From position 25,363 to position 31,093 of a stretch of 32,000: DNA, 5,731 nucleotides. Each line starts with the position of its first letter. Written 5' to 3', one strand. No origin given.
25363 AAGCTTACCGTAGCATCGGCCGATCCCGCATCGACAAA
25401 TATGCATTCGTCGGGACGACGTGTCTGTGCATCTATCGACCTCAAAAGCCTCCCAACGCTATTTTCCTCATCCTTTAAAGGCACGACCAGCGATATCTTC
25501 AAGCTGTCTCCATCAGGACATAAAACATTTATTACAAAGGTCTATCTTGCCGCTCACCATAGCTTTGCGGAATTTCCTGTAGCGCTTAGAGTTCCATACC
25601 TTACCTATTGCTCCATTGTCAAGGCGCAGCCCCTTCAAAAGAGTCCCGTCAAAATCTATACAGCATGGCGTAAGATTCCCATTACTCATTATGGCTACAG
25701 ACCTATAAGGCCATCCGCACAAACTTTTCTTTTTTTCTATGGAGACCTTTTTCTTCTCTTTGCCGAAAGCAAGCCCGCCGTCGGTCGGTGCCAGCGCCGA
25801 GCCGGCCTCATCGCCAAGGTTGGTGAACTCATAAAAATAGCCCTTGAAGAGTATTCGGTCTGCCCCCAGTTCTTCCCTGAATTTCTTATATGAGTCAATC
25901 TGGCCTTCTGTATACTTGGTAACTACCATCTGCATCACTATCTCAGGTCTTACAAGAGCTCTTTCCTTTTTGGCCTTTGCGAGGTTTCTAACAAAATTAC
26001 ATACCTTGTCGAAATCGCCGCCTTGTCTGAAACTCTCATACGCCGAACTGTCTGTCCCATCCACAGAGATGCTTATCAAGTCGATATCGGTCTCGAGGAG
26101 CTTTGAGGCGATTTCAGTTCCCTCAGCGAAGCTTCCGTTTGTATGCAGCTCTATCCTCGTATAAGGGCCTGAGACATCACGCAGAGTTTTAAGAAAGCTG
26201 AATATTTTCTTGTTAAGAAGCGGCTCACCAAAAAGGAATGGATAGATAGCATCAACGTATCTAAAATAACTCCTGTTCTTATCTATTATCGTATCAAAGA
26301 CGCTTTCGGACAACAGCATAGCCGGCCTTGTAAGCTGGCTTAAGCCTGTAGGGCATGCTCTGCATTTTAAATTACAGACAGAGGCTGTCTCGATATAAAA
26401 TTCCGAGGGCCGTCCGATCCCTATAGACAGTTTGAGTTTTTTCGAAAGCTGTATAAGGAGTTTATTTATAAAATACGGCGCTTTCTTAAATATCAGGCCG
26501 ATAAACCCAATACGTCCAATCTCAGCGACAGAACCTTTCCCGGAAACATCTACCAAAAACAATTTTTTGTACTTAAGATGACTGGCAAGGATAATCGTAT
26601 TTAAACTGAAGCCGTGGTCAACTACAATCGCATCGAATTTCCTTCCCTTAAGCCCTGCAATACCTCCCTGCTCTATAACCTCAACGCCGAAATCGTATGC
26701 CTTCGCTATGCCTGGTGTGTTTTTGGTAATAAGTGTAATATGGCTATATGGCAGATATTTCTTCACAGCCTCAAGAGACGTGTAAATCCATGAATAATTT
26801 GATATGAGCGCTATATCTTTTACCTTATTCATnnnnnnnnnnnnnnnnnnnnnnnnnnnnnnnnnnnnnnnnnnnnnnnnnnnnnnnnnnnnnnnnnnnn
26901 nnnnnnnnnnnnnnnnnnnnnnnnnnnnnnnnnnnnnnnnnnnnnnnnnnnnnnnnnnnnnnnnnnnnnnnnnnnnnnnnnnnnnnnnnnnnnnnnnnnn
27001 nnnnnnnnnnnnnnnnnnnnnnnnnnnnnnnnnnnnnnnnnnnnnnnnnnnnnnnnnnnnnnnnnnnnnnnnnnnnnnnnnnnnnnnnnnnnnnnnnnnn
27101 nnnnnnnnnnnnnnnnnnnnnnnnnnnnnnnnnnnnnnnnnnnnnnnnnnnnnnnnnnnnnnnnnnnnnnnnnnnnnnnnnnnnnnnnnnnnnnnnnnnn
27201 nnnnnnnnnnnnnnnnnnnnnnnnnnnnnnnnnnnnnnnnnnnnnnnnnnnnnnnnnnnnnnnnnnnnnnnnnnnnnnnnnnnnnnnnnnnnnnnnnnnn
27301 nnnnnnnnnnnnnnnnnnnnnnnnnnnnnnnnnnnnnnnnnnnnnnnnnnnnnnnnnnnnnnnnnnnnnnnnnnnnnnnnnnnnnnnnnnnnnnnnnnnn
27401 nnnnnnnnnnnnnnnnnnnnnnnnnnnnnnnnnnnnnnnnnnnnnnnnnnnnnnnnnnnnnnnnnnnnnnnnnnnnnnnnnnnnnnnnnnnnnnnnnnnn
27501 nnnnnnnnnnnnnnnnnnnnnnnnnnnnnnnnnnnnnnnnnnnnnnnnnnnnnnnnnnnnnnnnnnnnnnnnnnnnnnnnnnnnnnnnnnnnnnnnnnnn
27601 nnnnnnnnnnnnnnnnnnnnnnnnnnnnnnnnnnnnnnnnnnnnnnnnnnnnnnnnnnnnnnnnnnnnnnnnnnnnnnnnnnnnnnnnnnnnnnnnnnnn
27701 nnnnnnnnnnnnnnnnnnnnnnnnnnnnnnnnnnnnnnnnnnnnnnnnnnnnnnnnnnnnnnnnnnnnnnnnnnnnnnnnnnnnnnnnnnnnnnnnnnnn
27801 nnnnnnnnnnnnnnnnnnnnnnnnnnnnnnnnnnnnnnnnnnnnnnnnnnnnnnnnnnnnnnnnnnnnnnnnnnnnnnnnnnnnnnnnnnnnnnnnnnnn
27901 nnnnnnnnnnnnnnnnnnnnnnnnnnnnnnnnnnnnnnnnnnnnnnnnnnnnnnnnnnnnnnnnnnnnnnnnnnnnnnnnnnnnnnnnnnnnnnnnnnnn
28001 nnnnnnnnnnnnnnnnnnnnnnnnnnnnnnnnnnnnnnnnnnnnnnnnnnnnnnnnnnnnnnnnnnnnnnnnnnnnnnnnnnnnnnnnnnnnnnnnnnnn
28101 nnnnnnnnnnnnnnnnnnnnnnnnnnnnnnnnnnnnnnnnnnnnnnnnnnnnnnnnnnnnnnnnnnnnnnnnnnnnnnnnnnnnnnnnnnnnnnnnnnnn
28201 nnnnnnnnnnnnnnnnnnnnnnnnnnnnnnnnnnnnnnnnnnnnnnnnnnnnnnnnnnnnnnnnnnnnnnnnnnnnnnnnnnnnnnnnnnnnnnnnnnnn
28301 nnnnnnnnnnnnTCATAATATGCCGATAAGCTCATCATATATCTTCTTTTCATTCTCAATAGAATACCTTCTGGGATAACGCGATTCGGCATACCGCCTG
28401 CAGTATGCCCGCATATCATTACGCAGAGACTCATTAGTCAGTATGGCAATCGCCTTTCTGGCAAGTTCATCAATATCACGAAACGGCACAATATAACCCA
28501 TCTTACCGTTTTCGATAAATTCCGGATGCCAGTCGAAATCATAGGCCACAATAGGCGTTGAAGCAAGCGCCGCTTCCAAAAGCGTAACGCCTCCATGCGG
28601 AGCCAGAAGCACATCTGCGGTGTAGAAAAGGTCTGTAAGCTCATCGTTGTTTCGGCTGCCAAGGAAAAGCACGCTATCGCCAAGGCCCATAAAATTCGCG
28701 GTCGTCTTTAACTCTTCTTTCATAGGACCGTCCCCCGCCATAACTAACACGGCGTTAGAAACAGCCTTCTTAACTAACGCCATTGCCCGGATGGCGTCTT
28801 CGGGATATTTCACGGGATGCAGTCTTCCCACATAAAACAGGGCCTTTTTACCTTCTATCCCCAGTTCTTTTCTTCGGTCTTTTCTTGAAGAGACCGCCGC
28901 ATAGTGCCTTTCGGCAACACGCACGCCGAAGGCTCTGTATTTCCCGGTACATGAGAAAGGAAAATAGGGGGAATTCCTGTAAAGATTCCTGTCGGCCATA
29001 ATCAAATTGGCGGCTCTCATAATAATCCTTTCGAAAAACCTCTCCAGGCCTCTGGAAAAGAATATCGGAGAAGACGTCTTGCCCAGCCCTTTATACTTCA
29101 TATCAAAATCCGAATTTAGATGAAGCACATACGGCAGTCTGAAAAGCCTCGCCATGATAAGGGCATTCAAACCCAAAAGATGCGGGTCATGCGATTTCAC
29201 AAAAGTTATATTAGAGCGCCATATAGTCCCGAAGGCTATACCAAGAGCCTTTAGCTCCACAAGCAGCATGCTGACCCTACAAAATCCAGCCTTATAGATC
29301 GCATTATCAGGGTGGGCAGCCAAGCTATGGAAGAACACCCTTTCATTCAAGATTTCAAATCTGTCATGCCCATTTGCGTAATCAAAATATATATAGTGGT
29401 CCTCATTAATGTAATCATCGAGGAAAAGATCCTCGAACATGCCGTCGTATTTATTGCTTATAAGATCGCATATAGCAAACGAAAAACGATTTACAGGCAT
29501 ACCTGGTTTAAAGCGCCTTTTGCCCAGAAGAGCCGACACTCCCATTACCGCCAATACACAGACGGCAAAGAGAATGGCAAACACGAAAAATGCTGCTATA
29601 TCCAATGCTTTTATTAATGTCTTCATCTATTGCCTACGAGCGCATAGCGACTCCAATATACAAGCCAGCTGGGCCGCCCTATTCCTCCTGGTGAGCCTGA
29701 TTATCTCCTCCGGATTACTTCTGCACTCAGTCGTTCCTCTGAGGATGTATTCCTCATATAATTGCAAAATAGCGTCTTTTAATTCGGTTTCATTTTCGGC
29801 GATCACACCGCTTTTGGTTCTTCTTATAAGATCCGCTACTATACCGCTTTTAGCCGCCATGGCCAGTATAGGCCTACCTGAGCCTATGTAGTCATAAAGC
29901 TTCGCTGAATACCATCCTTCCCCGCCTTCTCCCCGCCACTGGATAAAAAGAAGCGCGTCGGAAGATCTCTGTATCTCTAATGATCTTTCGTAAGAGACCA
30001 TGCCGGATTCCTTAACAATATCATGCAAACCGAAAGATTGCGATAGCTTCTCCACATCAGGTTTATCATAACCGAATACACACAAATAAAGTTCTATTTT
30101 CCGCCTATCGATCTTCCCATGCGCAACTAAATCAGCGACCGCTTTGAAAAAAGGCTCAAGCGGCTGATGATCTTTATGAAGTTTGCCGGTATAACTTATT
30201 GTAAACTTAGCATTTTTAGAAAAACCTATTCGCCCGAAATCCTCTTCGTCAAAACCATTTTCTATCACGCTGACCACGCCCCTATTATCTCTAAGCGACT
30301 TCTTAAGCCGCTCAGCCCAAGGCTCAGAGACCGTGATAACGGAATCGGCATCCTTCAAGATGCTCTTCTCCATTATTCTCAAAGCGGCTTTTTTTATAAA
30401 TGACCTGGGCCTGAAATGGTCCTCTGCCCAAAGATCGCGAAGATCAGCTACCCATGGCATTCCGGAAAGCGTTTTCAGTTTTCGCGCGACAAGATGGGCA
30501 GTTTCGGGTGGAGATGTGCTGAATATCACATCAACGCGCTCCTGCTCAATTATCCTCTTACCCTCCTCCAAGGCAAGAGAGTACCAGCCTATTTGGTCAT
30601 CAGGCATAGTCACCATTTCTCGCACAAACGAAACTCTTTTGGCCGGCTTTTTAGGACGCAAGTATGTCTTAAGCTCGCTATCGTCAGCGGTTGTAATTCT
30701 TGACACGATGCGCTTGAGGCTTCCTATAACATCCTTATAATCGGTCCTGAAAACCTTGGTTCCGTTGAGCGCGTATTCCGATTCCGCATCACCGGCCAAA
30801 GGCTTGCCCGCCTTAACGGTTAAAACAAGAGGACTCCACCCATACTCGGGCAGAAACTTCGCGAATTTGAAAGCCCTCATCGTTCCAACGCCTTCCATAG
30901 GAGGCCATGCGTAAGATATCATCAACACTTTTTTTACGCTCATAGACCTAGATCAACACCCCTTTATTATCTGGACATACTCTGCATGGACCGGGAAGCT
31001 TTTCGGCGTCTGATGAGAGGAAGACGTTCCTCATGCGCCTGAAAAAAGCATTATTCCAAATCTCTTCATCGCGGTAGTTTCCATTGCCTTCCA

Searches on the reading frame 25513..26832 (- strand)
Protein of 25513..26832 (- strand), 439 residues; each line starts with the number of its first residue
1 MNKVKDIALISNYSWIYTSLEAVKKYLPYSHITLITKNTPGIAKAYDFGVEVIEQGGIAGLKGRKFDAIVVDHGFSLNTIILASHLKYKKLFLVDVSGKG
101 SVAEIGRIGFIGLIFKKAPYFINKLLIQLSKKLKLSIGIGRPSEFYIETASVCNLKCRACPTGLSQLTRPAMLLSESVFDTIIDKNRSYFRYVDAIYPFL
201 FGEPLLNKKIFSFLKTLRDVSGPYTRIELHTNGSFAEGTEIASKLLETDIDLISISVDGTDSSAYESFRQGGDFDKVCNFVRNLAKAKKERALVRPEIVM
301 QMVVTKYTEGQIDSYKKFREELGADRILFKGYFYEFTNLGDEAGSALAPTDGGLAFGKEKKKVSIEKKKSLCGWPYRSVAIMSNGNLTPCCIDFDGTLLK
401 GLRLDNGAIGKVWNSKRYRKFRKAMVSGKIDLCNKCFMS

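Call 12: search_protein_families(library=pfam, proteins=[window:25513-26832:-], max_evalue=0.01)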
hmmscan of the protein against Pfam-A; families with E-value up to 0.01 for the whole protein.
window:25513-26832:- (439 aa): 2 families
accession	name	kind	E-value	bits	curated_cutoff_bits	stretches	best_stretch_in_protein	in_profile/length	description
PF04055.27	Radical_SAM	-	2.4e-12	47.8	29.5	1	148-298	2-144/166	Radical SAM superfamily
PF13186.11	SPASM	-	3.8e-10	40.4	21.5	1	372-436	1-66/67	Iron-sulfur cluster-binding domain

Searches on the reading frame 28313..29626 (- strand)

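Call 12: search_protein_families(library=pfam, proteins=[window:28313-29626:-], max_evalue=0.01)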
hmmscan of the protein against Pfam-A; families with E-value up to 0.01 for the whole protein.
window:28313-29626:- (437 aa): 2 families
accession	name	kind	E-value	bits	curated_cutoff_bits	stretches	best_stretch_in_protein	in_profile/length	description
PF00534.26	Glycos_transf_1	-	1.6e-35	122.6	26.4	1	249-410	3-170/172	Glycosyl transferases group 1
PF13692.12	Glyco_trans_1_4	-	1.1e-24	87.8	27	1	261-398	2-142/142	Glycosyl transferases group 1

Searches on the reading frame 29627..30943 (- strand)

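Call 12: search_protein_families(library=pfam, proteins=[window:29627-30943:-], max_evalue=0.01)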
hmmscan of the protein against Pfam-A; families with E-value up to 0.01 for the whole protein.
window:29627-30943:- (438 aa): 2 families
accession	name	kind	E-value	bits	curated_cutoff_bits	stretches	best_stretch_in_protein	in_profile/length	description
PF13439.12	Glyco_transf_4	-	1.5e-11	45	28.5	1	104-234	40-169/170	Glycosyltransferase Family 4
PF13579.12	Glyco_trans_4_4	-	2.4e-11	44.7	29.7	1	129-229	64-157/158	Glycosyl transferase 4-like domain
